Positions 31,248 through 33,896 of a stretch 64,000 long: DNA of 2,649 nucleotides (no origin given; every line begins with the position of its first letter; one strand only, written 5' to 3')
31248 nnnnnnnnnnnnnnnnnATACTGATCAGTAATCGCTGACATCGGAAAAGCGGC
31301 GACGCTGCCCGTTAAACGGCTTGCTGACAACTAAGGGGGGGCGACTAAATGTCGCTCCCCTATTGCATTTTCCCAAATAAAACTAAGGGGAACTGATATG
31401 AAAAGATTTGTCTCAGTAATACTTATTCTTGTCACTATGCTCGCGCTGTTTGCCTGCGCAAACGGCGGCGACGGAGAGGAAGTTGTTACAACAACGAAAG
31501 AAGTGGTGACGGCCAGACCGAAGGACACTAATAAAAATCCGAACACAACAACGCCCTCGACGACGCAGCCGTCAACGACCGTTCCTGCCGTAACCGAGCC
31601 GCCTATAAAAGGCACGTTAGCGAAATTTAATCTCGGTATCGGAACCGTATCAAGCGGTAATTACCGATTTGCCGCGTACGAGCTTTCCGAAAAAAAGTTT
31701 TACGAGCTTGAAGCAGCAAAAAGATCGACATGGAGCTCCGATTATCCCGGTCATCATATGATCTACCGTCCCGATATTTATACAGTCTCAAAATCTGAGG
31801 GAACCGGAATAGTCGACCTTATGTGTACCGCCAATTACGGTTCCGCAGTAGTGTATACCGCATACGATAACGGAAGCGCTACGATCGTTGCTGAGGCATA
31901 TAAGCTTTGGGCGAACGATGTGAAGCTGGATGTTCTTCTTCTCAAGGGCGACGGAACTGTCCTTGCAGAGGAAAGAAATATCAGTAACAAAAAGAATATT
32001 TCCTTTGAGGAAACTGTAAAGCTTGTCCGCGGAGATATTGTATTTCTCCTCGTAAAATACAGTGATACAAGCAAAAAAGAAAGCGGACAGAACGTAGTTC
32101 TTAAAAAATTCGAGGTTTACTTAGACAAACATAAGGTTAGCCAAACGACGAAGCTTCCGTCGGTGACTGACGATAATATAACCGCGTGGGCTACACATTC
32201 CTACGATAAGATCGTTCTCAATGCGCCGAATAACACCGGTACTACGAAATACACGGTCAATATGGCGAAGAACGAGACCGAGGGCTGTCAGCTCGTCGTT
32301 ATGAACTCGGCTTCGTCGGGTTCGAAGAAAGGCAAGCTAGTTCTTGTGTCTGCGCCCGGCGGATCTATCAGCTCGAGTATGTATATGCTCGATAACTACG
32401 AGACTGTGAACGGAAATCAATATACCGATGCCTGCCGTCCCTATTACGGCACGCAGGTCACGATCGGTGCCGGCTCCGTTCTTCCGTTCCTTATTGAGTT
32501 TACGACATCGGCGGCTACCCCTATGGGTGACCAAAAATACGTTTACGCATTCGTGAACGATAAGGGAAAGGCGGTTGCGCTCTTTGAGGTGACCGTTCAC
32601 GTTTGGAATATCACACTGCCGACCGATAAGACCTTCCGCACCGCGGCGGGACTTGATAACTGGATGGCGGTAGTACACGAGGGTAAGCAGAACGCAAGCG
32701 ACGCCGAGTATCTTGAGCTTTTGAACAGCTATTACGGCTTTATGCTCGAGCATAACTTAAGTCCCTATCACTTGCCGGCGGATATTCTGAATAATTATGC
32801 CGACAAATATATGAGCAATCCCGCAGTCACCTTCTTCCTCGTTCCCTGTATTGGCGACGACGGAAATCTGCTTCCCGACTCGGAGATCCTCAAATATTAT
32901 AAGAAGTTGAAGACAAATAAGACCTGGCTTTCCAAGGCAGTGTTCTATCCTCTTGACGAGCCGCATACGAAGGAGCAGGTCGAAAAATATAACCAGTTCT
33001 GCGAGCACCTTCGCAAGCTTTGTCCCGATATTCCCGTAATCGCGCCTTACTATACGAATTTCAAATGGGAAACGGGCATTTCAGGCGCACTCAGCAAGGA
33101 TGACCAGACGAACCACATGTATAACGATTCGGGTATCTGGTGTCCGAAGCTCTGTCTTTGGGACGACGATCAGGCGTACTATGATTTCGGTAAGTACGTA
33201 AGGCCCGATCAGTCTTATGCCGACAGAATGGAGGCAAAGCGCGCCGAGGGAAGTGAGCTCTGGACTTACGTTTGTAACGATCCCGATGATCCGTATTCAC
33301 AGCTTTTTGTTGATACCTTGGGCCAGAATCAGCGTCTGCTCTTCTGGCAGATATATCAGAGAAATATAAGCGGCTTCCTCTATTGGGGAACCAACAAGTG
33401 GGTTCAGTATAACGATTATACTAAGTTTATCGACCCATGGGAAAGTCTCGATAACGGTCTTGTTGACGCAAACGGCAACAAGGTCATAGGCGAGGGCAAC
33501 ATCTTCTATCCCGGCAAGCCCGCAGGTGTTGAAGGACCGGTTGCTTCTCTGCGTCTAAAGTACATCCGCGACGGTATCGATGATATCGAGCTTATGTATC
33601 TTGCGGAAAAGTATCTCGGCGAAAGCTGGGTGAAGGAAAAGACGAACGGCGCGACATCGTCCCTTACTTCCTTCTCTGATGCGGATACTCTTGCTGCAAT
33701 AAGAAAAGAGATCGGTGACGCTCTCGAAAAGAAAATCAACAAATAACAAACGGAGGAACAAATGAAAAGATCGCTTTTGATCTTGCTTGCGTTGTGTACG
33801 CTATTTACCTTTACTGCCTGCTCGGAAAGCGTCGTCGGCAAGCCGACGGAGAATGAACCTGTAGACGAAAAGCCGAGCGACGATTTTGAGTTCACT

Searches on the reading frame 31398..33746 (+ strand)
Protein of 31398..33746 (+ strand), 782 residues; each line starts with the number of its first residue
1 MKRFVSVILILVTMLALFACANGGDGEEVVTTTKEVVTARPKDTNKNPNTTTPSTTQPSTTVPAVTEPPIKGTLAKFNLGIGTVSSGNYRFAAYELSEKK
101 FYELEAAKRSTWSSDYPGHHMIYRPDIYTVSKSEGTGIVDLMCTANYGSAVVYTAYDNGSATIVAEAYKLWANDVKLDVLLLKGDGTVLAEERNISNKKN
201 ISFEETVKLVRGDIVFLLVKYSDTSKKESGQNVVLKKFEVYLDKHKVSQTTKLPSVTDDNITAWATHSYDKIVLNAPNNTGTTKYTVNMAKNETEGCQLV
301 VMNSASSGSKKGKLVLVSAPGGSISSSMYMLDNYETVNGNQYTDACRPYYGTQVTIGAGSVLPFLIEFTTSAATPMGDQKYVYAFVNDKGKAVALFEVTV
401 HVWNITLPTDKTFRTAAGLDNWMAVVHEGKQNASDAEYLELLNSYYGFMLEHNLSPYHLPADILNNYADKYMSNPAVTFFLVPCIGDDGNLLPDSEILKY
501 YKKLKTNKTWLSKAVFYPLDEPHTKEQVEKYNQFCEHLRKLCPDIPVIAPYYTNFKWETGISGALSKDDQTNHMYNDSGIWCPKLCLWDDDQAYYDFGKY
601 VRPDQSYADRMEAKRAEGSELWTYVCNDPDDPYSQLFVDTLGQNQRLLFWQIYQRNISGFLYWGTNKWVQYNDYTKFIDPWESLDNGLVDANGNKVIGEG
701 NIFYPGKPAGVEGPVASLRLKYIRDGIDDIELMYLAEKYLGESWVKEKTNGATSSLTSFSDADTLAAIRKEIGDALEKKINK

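Call 4: search_protein_families(library=pfam, proteins=[window:31398-33746:+], max_evalue=0.01)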
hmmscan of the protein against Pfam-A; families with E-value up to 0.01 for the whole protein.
window:31398-33746:+ (782 aa): 1 family
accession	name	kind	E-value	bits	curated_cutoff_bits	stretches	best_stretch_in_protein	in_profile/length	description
PF13320.12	GH123_cat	-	2.3e-17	63.8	23.1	1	505-735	146-323/324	Glycoside hydrolase 123, catalytic domain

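Call 6: search_solved_structures(query=A1, max_evalue=0.01, show_alignments=3)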
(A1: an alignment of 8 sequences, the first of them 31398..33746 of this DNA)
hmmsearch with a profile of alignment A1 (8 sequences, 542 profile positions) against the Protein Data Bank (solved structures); distinct sequences matched with E-value up to 0.01: 7.
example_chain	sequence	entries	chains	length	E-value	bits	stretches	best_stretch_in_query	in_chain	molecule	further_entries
8k2h_B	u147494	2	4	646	1.1e-26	96.8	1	176-506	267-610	Oligosaccharide/Monosaccharide-releasing beta-N-acetylhexosaminidase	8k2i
8k2f_A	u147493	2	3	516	5.5e-24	87.8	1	371-538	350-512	Oligosaccharide-releasing beta-N-acetylgalactosaminidase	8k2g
8k2j_A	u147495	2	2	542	6.8e-18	67.7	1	280-497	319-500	Oligosaccharide/Monosaccharide-releasing beta-N-acetylgalactosaminidase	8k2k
8k2l_A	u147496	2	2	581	2.1e-10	43.1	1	382-505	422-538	Monosaccharide-releasing beta-N-acetylgalactosaminidase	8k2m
8p4l_A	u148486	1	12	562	2.1e-08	36.4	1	377-496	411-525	Beta-N-acetylgalactosaminidase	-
8q8h_A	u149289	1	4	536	3.3e-08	35.8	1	377-496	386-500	beta-D-GalNAcase from Niabella aurantiaca DSM 17617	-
8k2n_D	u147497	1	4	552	5.1e-07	31.9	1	382-512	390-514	Monosaccharide-releasing beta-N-acetylgalactosaminidase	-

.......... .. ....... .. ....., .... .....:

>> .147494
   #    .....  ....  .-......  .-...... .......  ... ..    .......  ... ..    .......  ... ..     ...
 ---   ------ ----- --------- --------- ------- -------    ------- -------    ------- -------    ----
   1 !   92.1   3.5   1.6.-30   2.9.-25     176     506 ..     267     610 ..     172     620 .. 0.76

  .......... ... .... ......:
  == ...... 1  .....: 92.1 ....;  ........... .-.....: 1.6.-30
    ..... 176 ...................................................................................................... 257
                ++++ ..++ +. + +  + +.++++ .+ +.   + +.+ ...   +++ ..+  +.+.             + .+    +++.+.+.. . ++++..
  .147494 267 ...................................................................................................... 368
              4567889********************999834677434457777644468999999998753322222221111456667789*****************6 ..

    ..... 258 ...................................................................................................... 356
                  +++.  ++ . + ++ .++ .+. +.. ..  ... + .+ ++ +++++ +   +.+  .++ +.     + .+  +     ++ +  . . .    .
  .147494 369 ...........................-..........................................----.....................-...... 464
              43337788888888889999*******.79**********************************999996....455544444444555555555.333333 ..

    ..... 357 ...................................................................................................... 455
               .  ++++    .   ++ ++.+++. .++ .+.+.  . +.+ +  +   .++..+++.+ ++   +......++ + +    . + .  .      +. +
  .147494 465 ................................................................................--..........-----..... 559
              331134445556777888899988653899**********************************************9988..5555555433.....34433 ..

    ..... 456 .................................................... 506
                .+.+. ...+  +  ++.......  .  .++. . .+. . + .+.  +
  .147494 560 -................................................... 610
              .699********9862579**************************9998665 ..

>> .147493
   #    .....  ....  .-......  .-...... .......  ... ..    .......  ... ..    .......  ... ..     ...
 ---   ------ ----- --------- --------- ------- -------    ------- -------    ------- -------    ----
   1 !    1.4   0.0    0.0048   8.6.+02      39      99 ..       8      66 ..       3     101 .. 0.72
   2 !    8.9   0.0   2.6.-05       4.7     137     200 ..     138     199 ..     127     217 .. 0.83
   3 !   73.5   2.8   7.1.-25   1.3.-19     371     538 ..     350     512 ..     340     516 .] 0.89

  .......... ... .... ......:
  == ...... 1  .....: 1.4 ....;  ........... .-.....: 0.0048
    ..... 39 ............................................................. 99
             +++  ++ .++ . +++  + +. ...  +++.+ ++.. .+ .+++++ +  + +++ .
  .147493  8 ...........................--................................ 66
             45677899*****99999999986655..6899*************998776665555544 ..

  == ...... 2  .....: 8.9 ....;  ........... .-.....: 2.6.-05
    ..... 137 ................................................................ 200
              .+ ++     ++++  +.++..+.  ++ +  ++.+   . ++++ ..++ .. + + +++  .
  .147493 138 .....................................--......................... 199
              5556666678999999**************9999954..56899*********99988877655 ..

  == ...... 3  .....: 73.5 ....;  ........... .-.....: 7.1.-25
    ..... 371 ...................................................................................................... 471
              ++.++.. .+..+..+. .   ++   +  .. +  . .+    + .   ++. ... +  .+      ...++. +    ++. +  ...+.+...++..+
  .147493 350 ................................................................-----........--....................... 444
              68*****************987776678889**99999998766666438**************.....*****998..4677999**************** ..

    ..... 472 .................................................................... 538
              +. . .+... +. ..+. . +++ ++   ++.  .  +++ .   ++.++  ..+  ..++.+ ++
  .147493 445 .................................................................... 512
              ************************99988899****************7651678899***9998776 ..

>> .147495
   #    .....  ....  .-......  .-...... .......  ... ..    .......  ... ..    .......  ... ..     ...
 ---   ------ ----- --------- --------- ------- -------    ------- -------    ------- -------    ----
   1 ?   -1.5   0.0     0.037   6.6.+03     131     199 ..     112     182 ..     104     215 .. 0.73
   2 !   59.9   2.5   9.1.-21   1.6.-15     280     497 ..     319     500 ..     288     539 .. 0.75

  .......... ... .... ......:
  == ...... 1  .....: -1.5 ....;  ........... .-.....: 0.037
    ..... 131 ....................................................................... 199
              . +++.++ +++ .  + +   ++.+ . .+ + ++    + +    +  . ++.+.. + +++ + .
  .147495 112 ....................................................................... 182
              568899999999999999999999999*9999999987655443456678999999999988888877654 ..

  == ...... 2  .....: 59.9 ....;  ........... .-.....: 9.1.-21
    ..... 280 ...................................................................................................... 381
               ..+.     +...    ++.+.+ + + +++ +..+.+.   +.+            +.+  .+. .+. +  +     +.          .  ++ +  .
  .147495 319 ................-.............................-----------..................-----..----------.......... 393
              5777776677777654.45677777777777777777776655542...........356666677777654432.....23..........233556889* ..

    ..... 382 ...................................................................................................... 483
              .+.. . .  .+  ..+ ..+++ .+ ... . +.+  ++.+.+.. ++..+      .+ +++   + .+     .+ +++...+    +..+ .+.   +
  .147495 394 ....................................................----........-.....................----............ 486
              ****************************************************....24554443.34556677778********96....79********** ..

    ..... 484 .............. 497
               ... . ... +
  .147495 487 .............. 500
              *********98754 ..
